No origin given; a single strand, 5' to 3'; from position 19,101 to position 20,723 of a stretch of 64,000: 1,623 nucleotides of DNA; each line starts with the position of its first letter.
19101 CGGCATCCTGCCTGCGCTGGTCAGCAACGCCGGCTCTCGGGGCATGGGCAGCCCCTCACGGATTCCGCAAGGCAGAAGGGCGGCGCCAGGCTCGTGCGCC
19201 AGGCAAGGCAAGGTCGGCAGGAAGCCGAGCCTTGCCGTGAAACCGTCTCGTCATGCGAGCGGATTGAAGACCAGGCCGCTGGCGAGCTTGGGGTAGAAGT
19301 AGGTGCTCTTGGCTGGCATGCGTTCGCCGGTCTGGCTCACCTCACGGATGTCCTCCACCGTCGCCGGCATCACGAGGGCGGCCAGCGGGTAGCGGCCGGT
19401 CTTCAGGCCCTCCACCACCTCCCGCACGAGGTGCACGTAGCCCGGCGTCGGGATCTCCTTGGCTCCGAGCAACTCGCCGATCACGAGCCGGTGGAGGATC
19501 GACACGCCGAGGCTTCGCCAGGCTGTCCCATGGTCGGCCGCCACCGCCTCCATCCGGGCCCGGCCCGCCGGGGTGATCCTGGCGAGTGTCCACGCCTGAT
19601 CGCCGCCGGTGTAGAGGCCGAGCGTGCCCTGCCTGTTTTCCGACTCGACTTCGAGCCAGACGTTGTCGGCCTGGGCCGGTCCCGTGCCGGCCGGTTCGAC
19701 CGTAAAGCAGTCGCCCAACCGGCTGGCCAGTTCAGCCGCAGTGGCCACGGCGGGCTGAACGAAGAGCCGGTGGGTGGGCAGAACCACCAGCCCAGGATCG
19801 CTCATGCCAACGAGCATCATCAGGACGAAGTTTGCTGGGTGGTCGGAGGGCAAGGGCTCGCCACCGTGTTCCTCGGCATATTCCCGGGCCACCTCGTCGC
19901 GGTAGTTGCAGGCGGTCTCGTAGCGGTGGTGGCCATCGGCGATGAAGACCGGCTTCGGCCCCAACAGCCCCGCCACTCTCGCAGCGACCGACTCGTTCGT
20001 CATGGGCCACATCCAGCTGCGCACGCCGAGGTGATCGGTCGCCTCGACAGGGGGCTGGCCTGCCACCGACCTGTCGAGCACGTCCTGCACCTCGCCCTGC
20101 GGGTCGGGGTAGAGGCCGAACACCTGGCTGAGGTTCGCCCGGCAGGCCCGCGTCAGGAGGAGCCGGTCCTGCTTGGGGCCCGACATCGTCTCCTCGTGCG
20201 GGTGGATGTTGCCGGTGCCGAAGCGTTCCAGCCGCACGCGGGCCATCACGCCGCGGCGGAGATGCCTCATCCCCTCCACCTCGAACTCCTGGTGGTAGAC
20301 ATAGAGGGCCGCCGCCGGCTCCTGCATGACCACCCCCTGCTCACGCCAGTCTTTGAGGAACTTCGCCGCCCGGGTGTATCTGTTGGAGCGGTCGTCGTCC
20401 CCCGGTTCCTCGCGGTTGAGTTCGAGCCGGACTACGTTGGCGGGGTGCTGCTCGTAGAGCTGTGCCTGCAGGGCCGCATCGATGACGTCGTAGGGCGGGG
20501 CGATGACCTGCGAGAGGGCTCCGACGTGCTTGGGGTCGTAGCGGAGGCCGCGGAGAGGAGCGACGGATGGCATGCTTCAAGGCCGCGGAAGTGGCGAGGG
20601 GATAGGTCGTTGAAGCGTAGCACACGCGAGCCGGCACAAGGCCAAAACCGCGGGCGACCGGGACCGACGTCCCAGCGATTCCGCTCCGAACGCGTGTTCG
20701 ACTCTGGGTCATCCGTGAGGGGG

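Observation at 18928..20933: Mirror-image parS + 143-bp palindromic repeat modules bracket a single DUF1015 gene next to parAB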

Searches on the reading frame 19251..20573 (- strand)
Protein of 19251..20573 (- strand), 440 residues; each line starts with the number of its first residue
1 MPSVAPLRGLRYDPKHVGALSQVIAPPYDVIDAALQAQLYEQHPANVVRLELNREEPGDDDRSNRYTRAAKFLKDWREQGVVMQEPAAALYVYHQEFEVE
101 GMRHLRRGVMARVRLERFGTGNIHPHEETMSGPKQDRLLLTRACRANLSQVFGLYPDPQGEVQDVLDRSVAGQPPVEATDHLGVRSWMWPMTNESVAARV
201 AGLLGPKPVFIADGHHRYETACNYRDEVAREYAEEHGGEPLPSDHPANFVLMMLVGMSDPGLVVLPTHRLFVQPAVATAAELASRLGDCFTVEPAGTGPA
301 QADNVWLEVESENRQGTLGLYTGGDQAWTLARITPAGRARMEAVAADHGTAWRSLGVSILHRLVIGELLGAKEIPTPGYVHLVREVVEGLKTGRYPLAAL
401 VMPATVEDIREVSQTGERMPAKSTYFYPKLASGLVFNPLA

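Call 15: search_protein_families(library=pfam, proteins=[window:19251-20573:-])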
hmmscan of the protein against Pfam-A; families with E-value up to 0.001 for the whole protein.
window:19251-20573:- (440 aa): 1 family
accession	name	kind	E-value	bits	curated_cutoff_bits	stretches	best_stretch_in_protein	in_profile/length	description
PF06245.16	DUF1015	-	4.7e-86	289.1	25.8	1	4-357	1-324/325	Protein of unknown function (DUF1015)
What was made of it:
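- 19251..20573 (-): DUF1015 gene. Pfam PF06245, E = 4.7e-86 (call 15).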

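Call 16: find_encoding_contigs(protein=window:19251-20573:-, flank=10000, max_places=6)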
Protein window:19251-20573:- (440 aa): 5 contigs read that carry it; 2 places shown.
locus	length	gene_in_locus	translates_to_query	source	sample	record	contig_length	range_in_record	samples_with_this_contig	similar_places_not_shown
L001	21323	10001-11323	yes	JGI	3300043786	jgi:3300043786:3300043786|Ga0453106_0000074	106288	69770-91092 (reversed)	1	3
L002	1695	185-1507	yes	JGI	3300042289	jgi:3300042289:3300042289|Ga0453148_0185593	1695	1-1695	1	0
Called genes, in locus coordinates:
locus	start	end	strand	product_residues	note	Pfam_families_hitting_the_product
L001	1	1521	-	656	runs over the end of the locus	PF16177:ACAS_N, PF00501:AMP-binding, PF13193:AMP-binding_C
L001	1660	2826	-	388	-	PF00365:PFK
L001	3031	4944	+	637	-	PF13431:TPR_17 (faint), PF23914:TPR_CcmH_CycH, PF14559:TPR_19, PF13424:TPR_12, PF13432:TPR_16, PF14559:TPR_19, PF00515:TPR_1 (weak), PF07719:TPR_2 (weak), +6 more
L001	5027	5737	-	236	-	PF00535:Glycos_transf_2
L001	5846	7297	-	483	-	PF13191:AAA_16, PF13401:AAA_22, PF00004:AAA (faint)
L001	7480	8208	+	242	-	PF00697:PRAI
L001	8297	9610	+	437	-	PF05221:AdoHcyase, PF00670:AdoHcyase_NAD, PF02826:2-Hacid_dh_C, PF07991:KARI_N (faint)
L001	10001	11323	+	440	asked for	PF06245:DUF1015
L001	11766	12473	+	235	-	PF00142:Fer4_NifH (faint), PF01656:CbiA, PF06564:CBP_BcsQ (weak), PF13614:AAA_31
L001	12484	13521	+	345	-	PF02195:ParB_N, PF17762:HTH_ParB, PF23552:ParB_C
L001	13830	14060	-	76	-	-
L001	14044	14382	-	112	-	PF04365:BrnT_toxin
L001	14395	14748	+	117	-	-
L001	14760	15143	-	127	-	PF02537:CRCB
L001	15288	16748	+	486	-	PF03435:Sacchrp_dh_NADP, PF16653:Sacchrp_dh_C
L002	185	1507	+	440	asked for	PF06245:DUF1015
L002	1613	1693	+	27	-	?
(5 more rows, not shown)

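Call 31: find_homologous_proteins(query=window:19251-20573:-, max_evalue=1e-100)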
Query window:19251-20573:- (440 aa): 5806 proteins with E <= 1e-100 among 8000 candidates; the best 120 are listed.
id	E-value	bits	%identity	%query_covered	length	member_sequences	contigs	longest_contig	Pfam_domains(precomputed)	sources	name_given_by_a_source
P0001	1.5e-276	935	92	100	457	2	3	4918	PF06245.17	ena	-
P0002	3.8e-269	911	89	100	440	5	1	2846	PF06245.17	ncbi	ncbi:MAG: DUF1015 domain-containing protein [Planctomycetia bacterium]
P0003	1.6e-266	902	88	100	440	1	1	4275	PF06245.17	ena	-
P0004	3.2e-266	901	88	100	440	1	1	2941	PF06245.17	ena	-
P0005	5.7e-266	900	88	100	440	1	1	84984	PF06245.17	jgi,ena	-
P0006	1.2e-265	899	87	100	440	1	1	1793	PF06245.17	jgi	-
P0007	2.5e-265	898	88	100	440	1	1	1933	PF06245.17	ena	-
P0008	5.8e-265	897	88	100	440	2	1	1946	PF06245.17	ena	-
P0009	7.2e-265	897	88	100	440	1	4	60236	PF06245.17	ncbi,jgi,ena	jgi:uncharacterized protein (DUF1015 family)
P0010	2.9e-264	895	87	100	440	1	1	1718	PF06245.17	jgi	-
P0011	1.0e-263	893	87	100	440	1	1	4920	PF06245.17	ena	-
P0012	1.3e-263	893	87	100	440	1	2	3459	PF06245.17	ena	-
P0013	3.3e-263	891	87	100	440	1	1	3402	PF06245.17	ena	-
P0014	6.8e-263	890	87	100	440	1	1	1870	PF06245.17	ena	-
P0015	2.7e-262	888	86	100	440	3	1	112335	PF06245.17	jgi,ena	-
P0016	1.5e-261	886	87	100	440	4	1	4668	PF06245.17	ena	-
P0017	4.8e-261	884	85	100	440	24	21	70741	PF06245.17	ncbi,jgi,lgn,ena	jgi:uncharacterized protein (DUF1015 family)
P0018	1.9e-260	882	85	100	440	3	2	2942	PF06245.17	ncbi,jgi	jgi:uncharacterized protein (DUF1015 family)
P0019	2.2e-260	882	86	100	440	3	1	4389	PF06245.17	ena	-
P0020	5.4e-260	881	86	100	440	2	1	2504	PF06245.17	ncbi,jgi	jgi:uncharacterized protein (DUF1015 family)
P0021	7.8e-260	880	85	100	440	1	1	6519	PF06245.17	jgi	jgi:uncharacterized protein (DUF1015 family)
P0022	9.4e-260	880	86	100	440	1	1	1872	PF06245.17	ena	-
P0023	1.4e-259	879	86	100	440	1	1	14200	PF06245.17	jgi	jgi:uncharacterized protein (DUF1015 family)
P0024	2.6e-259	878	85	100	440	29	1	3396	PF06245.17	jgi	jgi:uncharacterized protein (DUF1015 family)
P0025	1.5e-258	876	86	100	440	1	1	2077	PF06245.17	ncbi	ncbi:MAG: DUF1015 domain-containing protein [Planctomycetaceae bacterium]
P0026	1.9e-258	876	86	100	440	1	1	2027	PF06245.17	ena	-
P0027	2.0e-258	876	85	100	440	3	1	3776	PF06245.17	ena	-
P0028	2.3e-258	875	86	100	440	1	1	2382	PF06245.17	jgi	-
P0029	2.5e-258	875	85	100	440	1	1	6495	PF06245.17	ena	-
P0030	3.5e-258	875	85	100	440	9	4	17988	PF06245.17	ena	-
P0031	8.7e-258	873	86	100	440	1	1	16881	PF06245.17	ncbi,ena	-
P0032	1.8e-257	872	85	100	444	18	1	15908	PF06245.17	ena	-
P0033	2.0e-257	872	85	100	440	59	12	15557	PF06245.17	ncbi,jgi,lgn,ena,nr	ncbi:MAG: DUF1015 domain-containing protein [Planctomycetes bacterium]|nr:DUF1015 domain-containing 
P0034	2.8e-257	872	86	100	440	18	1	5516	PF06245.17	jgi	-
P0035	2.9e-257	872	86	100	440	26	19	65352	PF06245.17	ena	-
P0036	4.2e-257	871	85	100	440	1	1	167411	PF06245.17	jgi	jgi:uncharacterized protein (DUF1015 family)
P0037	4.2e-257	871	85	100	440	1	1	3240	PF06245.17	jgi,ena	jgi:uncharacterized protein (DUF1015 family)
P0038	1.0e-256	870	85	100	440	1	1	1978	PF06245.17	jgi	jgi:uncharacterized protein (DUF1015 family)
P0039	1.4e-256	869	85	100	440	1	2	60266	PF06245.17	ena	-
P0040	1.7e-256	869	85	100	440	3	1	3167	PF06245.17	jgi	jgi:uncharacterized protein (DUF1015 family)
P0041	1.8e-256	869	85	100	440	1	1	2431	PF06245.17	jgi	jgi:uncharacterized protein (DUF1015 family)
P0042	2.4e-256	869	85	100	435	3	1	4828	PF06245.17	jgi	-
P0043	3.4e-256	868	84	100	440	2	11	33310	PF06245.17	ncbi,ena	-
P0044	6.1e-256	867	85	100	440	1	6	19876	PF06245.17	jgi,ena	-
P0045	6.4e-256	867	85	100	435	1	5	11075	PF06245.17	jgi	jgi:uncharacterized protein (DUF1015 family)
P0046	6.6e-256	867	85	100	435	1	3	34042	PF06245.17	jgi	jgi:uncharacterized protein (DUF1015 family)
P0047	8.5e-256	867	86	100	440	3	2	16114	PF06245.17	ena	-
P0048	9.3e-256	867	85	100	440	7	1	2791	PF06245.17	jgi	jgi:uncharacterized protein (DUF1015 family)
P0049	1.1e-255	867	85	100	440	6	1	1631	PF06245.17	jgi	jgi:uncharacterized protein (DUF1015 family)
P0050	1.2e-255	866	85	100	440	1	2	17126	PF06245.17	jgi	jgi:uncharacterized protein (DUF1015 family)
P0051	1.2e-255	866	85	100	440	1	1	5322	PF06245.17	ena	-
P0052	2.2e-255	866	85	100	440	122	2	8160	PF06245.17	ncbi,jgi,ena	jgi:uncharacterized protein (DUF1015 family)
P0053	2.2e-255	866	85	100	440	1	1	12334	PF06245.17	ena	-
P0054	2.3e-255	865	84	100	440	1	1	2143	PF06245.17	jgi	-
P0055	7.3e-255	864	85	100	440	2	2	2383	PF06245.17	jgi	jgi:uncharacterized protein (DUF1015 family)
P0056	9.6e-255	863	85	100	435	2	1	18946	PF06245.17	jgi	jgi:uncharacterized protein (DUF1015 family)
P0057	1.2e-254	863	85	100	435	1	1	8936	PF06245.17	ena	-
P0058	1.4e-254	863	85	100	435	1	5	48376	PF06245.17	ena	-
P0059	1.9e-254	862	85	100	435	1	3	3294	PF06245.17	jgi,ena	jgi:uncharacterized protein (DUF1015 family)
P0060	1.9e-254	862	84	100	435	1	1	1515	PF06245.17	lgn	-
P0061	2.2e-254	862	86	100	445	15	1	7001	PF06245.17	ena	-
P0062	2.5e-254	862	84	100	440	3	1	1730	PF06245.17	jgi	jgi:uncharacterized protein (DUF1015 family)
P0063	8.0e-254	860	84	100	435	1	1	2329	PF06245.17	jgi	jgi:uncharacterized protein (DUF1015 family)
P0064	9.7e-254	860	84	100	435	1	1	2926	PF06245.17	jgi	jgi:uncharacterized protein (DUF1015 family)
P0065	2.1e-253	859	84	100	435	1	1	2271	PF06245.17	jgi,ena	jgi:uncharacterized protein (DUF1015 family)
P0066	2.3e-253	859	83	100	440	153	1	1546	PF06245.17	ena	-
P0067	2.6e-253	859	85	100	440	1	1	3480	PF06245.17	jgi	jgi:uncharacterized protein (DUF1015 family)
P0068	5.3e-253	858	85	100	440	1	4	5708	PF06245.17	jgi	jgi:uncharacterized protein (DUF1015 family)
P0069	5.7e-253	858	84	100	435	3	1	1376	PF06245.17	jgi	jgi:uncharacterized protein (DUF1015 family)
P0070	1.1e-252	857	82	100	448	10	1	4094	PF06245.17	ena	-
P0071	1.6e-252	856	84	100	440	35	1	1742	PF06245.17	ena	-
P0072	1.9e-252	856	83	100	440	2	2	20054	PF06245.17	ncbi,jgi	jgi:uncharacterized protein (DUF1015 family)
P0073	3.8e-252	855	84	100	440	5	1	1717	PF06245.17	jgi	jgi:uncharacterized protein (DUF1015 family)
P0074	4.0e-252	855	85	100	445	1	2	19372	PF06245.17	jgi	-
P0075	4.1e-252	855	84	100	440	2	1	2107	PF06245.17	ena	-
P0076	4.5e-252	855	83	100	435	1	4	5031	PF06245.17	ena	-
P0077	5.1e-252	854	84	100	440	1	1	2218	PF06245.17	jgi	jgi:uncharacterized protein (DUF1015 family)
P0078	5.5e-252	854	85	100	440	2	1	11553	PF06245.17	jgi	jgi:uncharacterized protein (DUF1015 family)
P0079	6.6e-252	854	84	100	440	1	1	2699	PF06245.17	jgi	jgi:uncharacterized protein (DUF1015 family)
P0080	7.1e-252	854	83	100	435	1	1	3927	PF06245.17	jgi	-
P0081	7.5e-252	854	83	100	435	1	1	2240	PF06245.17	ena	-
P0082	1.0e-251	853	84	100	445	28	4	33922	PF06245.17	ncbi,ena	-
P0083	2.1e-251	852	84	100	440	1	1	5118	PF06245.17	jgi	jgi:uncharacterized protein (DUF1015 family)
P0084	2.1e-251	852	83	100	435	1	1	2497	PF06245.17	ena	-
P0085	2.4e-251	852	84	100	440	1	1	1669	PF06245.17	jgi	jgi:uncharacterized protein (DUF1015 family)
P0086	4.4e-251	851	84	100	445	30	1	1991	PF06245.17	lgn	-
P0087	4.8e-251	851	84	100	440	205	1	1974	PF06245.17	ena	-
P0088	5.5e-251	851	84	100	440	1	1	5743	PF06245.17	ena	-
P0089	6.7e-251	851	84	100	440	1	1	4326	PF06245.17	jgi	jgi:uncharacterized protein (DUF1015 family)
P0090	7.8e-251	851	84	100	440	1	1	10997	PF06245.17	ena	-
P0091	9.5e-251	850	84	100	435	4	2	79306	PF06245.17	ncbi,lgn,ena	-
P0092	1.7e-250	849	85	100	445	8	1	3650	PF06245.17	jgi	-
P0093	2.5e-250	849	84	100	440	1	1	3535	PF06245.17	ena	-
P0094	2.5e-250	849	84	100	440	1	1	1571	PF06245.17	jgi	jgi:uncharacterized protein (DUF1015 family)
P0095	3.0e-250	849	84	100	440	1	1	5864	PF06245.17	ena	-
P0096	5.0e-250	848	84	100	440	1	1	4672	PF06245.17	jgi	jgi:uncharacterized protein (DUF1015 family)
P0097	7.1e-250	847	81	100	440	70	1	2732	PF06245.17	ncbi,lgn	-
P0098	7.2e-250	847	84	100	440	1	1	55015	PF06245.17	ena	-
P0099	1.6e-249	846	83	100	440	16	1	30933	PF06245.17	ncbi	-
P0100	1.6e-249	846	83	100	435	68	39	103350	PF06245.17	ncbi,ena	-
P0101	2.8e-249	845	83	100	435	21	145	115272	PF06245.17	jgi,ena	jgi:uncharacterized protein (DUF1015 family)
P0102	4.4e-249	845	84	100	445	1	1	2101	PF06245.17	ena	-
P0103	4.6e-249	845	83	100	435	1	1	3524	PF06245.17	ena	-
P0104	6.9e-249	844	83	100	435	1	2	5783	PF06245.17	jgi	-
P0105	1.1e-248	844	83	100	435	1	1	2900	PF06245.17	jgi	-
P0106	1.2e-248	843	83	100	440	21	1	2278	PF06245.17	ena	-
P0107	2.0e-248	843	83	100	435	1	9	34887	PF06245.17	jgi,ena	-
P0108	2.9e-248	842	82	100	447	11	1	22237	PF06245.17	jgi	jgi:uncharacterized protein (DUF1015 family)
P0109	2.9e-248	842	83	100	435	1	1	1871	PF06245.17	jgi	jgi:uncharacterized protein (DUF1015 family)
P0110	3.3e-248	842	83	100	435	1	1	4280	PF06245.17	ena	-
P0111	6.6e-248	841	83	100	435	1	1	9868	PF06245.17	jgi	-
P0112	1.8e-247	839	85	100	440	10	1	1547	PF06245.17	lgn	-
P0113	4.8e-247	838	83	100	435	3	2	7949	PF06245.17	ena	-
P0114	6.2e-247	838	83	100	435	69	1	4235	PF06245.17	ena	-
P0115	1.8e-246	836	83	100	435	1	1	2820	PF06245.17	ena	-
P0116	3.1e-246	835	83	100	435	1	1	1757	PF06245.17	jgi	-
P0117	3.3e-246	835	81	100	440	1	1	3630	PF06245.17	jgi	jgi:uncharacterized protein (DUF1015 family)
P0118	2.2e-245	833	83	100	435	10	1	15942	PF06245.17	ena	-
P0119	2.2e-245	833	82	100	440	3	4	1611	PF06245.17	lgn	-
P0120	4.1e-244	828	83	100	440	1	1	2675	PF06245.17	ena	-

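Call 32: find_encoding_contigs(protein=P0001, flank=3000, max_places=3)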
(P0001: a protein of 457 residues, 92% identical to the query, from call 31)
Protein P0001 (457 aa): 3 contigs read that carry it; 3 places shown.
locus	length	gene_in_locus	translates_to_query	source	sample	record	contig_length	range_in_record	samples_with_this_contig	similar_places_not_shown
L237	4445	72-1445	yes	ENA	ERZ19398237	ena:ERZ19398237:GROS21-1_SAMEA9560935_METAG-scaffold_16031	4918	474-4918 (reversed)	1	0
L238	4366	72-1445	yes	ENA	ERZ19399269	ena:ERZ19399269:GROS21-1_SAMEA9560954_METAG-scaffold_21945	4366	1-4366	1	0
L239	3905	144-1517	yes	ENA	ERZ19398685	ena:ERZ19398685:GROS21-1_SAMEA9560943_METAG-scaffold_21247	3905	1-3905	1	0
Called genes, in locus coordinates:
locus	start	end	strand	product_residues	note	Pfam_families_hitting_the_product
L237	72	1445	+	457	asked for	PF06245:DUF1015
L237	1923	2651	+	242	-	PF00142:Fer4_NifH (faint), PF01656:CbiA, PF02374:ArsA_ATPase (weak), PF06564:CBP_BcsQ, PF09140:MipZ (weak), PF10609:ParA (weak), PF13614:AAA_31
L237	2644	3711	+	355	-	PF02195:ParB_N, PF17762:HTH_ParB, PF23552:ParB_C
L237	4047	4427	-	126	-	PF02537:CRCB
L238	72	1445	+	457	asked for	PF06245:DUF1015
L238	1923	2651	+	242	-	PF00142:Fer4_NifH (faint), PF01656:CbiA, PF02374:ArsA_ATPase (weak), PF06564:CBP_BcsQ, PF09140:MipZ (weak), PF10609:ParA (weak), PF13614:AAA_31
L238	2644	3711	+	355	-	PF02195:ParB_N, PF17762:HTH_ParB, PF23552:ParB_C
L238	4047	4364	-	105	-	?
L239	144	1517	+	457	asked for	PF06245:DUF1015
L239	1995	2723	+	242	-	PF00142:Fer4_NifH (faint), PF01656:CbiA, PF02374:ArsA_ATPase (weak), PF06564:CBP_BcsQ, PF09140:MipZ, PF10609:ParA (weak), PF13614:AAA_31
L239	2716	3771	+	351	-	PF02195:ParB_N, PF17762:HTH_ParB, PF23552:ParB_C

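Call 33: find_encoding_contigs(protein=P0005, flank=3000, max_places=2)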
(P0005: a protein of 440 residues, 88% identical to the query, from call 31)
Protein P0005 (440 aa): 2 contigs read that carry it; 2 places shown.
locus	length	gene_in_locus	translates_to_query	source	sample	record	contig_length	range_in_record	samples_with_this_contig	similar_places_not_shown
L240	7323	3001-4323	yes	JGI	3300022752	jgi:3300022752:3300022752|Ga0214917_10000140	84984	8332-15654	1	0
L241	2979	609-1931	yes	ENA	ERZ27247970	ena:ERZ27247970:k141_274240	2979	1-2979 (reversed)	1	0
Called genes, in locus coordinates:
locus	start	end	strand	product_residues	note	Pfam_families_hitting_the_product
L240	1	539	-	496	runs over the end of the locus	PF13191:AAA_16 (weak), PF13401:AAA_22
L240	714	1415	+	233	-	PF00697:PRAI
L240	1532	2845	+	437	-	PF05221:AdoHcyase, PF00670:AdoHcyase_NAD, PF02826:2-Hacid_dh_C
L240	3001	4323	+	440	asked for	PF06245:DUF1015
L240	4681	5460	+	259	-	PF00142:Fer4_NifH (faint), PF01656:CbiA, PF02374:ArsA_ATPase (weak), PF06564:CBP_BcsQ, PF09140:MipZ, PF10609:ParA, PF13614:AAA_31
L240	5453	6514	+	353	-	PF02195:ParB_N, PF17762:HTH_ParB, PF23552:ParB_C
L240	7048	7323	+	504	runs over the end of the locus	-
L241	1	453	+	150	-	?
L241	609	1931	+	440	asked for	PF06245:DUF1015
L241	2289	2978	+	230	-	?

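Call 34: find_encoding_contigs(protein=P0009, flank=3000, max_places=2)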
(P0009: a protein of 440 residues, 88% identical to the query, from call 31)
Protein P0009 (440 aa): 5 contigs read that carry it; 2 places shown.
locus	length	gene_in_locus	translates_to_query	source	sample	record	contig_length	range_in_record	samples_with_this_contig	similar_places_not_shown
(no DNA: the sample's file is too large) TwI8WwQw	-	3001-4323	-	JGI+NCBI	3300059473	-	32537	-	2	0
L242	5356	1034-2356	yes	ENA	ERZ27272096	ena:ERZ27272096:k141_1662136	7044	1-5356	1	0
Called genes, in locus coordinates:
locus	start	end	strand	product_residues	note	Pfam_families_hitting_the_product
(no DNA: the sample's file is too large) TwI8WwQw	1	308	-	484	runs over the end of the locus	PF13191:AAA_16, PF13401:AAA_22, PF00004:AAA (faint)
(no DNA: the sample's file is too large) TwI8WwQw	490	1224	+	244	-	PF00697:PRAI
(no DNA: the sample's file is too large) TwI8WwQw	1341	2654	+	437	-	PF05221:AdoHcyase, PF00670:AdoHcyase_NAD, PF02826:2-Hacid_dh_C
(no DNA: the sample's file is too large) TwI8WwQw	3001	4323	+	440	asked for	PF06245:DUF1015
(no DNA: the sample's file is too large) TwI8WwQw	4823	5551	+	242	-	PF00142:Fer4_NifH (faint), PF01656:CbiA, PF02374:ArsA_ATPase (weak), PF06564:CBP_BcsQ, PF09140:MipZ, PF10609:ParA, PF13614:AAA_31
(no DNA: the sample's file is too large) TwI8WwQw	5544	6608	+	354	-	PF02195:ParB_N, PF17762:HTH_ParB, PF23552:ParB_C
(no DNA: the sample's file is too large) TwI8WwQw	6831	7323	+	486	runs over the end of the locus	PF03435:Sacchrp_dh_NADP, PF16653:Sacchrp_dh_C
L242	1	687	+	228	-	?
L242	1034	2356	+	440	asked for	PF06245:DUF1015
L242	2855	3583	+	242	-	PF00142:Fer4_NifH (faint), PF01656:CbiA, PF02374:ArsA_ATPase (weak), PF06564:CBP_BcsQ, PF09140:MipZ, PF10609:ParA (weak), PF13614:AAA_31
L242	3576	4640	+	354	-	PF02195:ParB_N, PF17762:HTH_ParB, PF23552:ParB_C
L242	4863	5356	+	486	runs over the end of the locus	PF03435:Sacchrp_dh_NADP, PF16653:Sacchrp_dh_C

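Call 35: find_encoding_contigs(protein=P0015, flank=3000, max_places=2)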
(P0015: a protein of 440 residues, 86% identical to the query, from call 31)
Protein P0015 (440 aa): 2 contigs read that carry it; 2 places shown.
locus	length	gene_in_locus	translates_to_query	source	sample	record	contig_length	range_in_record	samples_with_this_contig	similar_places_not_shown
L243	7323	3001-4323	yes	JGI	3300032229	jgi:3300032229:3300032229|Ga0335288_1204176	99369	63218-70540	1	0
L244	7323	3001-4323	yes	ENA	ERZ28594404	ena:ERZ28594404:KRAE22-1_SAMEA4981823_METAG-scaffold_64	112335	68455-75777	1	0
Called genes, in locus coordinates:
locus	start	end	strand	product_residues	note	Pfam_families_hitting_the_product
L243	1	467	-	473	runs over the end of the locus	PF13191:AAA_16 (weak), PF13401:AAA_22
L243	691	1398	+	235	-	PF00697:PRAI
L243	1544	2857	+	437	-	PF05221:AdoHcyase, PF00670:AdoHcyase_NAD, PF02826:2-Hacid_dh_C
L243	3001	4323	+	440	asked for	PF06245:DUF1015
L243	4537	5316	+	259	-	PF00142:Fer4_NifH (weak), PF01656:CbiA, PF02374:ArsA_ATPase (weak), PF06564:CBP_BcsQ, PF09140:MipZ, PF10609:ParA, PF13614:AAA_31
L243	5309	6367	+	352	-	PF02195:ParB_N, PF17762:HTH_ParB, PF23552:ParB_C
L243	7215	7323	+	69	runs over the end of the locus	-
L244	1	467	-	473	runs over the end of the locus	PF13191:AAA_16 (weak), PF13401:AAA_22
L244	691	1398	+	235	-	PF00697:PRAI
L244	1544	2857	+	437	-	PF05221:AdoHcyase, PF00670:AdoHcyase_NAD, PF02826:2-Hacid_dh_C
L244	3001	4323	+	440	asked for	PF06245:DUF1015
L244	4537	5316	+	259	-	PF00142:Fer4_NifH (weak), PF01656:CbiA, PF02374:ArsA_ATPase (weak), PF06564:CBP_BcsQ, PF09140:MipZ, PF10609:ParA, PF13614:AAA_31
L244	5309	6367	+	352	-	PF02195:ParB_N, PF17762:HTH_ParB, PF23552:ParB_C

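Call 58: find_encoding_contigs(protein=P0003, flank=2500, max_places=2)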
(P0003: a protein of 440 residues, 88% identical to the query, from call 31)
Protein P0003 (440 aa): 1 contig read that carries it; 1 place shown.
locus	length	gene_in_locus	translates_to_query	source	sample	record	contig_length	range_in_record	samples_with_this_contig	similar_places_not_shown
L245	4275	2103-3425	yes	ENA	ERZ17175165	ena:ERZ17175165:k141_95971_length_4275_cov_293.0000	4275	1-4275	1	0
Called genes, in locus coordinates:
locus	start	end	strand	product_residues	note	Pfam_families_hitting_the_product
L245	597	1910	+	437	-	PF05221:AdoHcyase, PF00670:AdoHcyase_NAD, PF02826:2-Hacid_dh_C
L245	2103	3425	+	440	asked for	PF06245:DUF1015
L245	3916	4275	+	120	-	?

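Call 59: find_encoding_contigs(protein=P0011, flank=2500, max_places=2)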
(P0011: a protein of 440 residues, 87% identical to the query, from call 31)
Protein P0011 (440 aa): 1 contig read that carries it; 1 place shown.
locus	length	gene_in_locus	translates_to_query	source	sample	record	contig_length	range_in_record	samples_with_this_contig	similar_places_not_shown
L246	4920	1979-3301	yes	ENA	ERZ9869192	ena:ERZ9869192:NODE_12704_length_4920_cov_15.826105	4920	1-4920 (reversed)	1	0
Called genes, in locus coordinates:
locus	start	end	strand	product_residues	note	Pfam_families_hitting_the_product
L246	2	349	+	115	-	?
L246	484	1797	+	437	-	PF05221:AdoHcyase, PF00670:AdoHcyase_NAD, PF02826:2-Hacid_dh_C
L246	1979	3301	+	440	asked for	PF06245:DUF1015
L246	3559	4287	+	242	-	PF00142:Fer4_NifH (weak), PF01656:CbiA, PF02374:ArsA_ATPase (weak), PF06564:CBP_BcsQ, PF09140:MipZ, PF10609:ParA (weak), PF13614:AAA_31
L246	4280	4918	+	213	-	?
